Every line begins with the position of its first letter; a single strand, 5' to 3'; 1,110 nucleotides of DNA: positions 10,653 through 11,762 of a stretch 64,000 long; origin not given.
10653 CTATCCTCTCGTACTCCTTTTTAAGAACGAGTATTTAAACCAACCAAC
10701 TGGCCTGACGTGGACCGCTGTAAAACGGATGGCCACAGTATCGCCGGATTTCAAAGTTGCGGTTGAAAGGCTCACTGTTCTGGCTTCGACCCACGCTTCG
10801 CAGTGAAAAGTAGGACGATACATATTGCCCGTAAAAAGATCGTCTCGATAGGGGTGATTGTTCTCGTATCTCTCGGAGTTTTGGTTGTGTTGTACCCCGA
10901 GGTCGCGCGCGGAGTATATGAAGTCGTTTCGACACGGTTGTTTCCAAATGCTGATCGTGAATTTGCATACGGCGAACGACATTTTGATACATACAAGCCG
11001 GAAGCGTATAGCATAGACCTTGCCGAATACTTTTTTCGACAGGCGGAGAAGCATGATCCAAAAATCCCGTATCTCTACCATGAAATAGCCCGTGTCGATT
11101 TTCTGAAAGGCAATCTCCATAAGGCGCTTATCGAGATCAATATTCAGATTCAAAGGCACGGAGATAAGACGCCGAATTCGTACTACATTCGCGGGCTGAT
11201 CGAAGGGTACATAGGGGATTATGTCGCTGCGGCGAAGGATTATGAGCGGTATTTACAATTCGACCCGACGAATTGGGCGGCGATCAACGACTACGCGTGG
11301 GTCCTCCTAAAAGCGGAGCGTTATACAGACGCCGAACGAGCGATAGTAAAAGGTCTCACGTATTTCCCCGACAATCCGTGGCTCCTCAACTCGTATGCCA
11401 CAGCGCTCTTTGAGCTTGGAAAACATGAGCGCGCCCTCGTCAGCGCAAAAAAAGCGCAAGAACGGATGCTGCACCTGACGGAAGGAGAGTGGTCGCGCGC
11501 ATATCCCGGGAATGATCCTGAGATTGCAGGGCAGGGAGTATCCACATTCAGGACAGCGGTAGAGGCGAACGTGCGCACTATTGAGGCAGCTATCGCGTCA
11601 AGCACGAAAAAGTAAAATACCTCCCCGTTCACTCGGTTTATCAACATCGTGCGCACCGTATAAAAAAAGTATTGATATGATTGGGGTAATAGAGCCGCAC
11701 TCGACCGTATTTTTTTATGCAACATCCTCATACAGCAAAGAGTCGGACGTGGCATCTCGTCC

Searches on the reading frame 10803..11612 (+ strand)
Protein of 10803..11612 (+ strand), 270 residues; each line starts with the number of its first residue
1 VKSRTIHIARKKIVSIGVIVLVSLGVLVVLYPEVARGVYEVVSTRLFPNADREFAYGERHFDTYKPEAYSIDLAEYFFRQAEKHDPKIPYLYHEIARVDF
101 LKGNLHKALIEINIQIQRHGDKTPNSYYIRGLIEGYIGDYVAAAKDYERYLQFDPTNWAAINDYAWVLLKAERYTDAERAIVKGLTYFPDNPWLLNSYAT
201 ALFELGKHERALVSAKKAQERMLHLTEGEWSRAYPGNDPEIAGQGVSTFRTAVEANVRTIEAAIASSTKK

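Call 7: search_protein_families(library=pfam, proteins=[window:10803-11612:+], max_evalue=0.1)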
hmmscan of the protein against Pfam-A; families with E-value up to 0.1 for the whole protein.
window:10803-11612:+ (270 aa): 13 families
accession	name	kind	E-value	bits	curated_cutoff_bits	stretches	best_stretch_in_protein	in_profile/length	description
PF14559.12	TPR_19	-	3.7e-12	46.8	25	2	138-181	5-48/68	Tetratricopeptide repeat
PF13431.12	TPR_17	-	4.7e-12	45.6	24.4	2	147-178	2-33/34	Tetratricopeptide repeat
PF07719.23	TPR_2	-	4.2e-11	42.5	27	1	125-157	2-34/34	Tetratricopeptide repeat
PF00515.34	TPR_1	-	2.1e-09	37.3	27.8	1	125-157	2-34/34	Tetratricopeptide repeat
PF13429.12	TPR_15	-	9.1e-08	32.3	26.2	1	91-217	119-239/280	Tetratricopeptide repeat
PF13432.12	TPR_16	-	3.5e-06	27.8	32.7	1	165-212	4-51/65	Tetratricopeptide repeat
PF13428.12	TPR_14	-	4e-05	24.3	23.5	0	159-200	2-43/44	Tetratricopeptide repeat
PF13424.12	TPR_12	-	0.00016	22.2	30.1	0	164-220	9-73/77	Tetratricopeptide repeat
PF13371.12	TPR_9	-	0.00058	20.3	35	0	130-156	35-61/73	Tetratricopeptide repeat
PF13181.12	TPR_8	-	0.001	19.5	25.7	0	125-157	2-34/34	Tetratricopeptide repeat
PF23914.1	TPR_CcmH_CycH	-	0.034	14.4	42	1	131-219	57-148/158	Cytochrome c-type biogenesis protein H TPR domain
PF25064.1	ARM_TT21_5th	-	0.045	14.5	27.8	0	139-182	16-59/117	TT21 fifth ARM repeats domain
PF12895.13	ANAPC3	-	0.054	14.2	27.2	0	142-212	7-76/82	Anaphase-promoting complex, cyclosome, subunit 3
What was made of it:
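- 10803..11615 (+): TPR protein A (270 aa, N-terminal membrane helix), the fixed upstream neighbour. Pfam TPR families (call 7).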

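Call 42: search_protein_families(library=ncbifam, proteins=[window:10803-11612:+], max_evalue=0.01)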
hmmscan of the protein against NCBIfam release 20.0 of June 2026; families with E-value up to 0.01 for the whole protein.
window:10803-11612:+ (270 aa): 10 families
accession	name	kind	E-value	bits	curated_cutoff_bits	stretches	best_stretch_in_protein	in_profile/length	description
TIGR02917.1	PEP_TPR_lipo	equivalog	1.4e-09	36.4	312.2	1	134-222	778-867/899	XrtA/PEP-CTERM system TPR-repeat protein PrsT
TIGR02521.1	type_IV_pilW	equivalog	5.4e-08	32.7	154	2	103-180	45-121/234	type IV pilus biogenesis/stability protein PilW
NF040959.1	MamA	equivalog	1.9e-06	27.5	200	1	91-218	39-165/204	magnetosome protein MamA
TIGR00990.1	3a0801s09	subfamily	3.2e-06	26.1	757.25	1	84-212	360-487/615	mitochondrial import receptor subunit TOM70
NF047507.1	TPR_BatC_Lepto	exception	1.6e-05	24.5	175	0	63-160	34-132/214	TPR repeat-containing protein BatC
NF033920.0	C39_PA2778_fam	equivalog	1.8e-05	24.3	150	1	141-220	173-252/255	PA2778 family cysteine peptidase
TIGR04510.1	mod_pep_cyc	subfamily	2.9e-05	22.8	400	1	70-220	413-564/814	putative peptide modification system cyclase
TIGR02552.1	LcrH_SycD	equivalog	0.0012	18.5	104.8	0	138-218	32-112/136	SycD/LcrH family type III secretion system chaperone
NF011721.1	PRK15174.1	equivalog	0.0032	15.7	1200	1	140-211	266-337/656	Vi polysaccharide transport protein VexE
NF047371.1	FlcA_CTERM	equivalog_domain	0.0044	15.5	300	0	139-190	170-222/646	periplasmic flagellar collar protein FlcA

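Call 64: find_encoding_contigs(protein=window:10803-11612:+, flank=10000, max_places=4)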
Protein window:10803-11612:+ (270 aa): 2 contigs read that carry it; 2 places shown.
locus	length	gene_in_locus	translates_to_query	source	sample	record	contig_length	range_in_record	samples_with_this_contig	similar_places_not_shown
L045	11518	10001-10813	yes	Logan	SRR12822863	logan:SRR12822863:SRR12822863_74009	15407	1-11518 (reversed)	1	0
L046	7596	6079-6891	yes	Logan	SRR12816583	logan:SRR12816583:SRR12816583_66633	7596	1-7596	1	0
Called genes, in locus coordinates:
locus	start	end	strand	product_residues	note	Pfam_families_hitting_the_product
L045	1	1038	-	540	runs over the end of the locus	PF14306:PUA_2, PF01747:ATP-sulfurylase, PF01583:APS_kinase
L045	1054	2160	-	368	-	-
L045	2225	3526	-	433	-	-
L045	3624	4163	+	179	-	-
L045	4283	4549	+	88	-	-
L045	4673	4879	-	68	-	-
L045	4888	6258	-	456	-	-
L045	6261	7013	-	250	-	PF00881:Nitroreductase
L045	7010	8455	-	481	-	PF02624:YcaO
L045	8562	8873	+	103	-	-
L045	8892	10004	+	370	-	-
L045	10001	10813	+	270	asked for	PF13429:TPR_15, PF00515:TPR_1 (faint), PF07719:TPR_2 (faint), PF13432:TPR_16 (faint), PF13431:TPR_17 (faint), PF14559:TPR_19 (weak)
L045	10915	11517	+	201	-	?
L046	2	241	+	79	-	?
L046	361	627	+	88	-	-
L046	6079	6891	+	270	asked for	PF13429:TPR_15, PF00515:TPR_1 (faint), PF07719:TPR_2 (faint), PF13432:TPR_16 (faint), PF13431:TPR_17 (faint), PF14559:TPR_19 (weak)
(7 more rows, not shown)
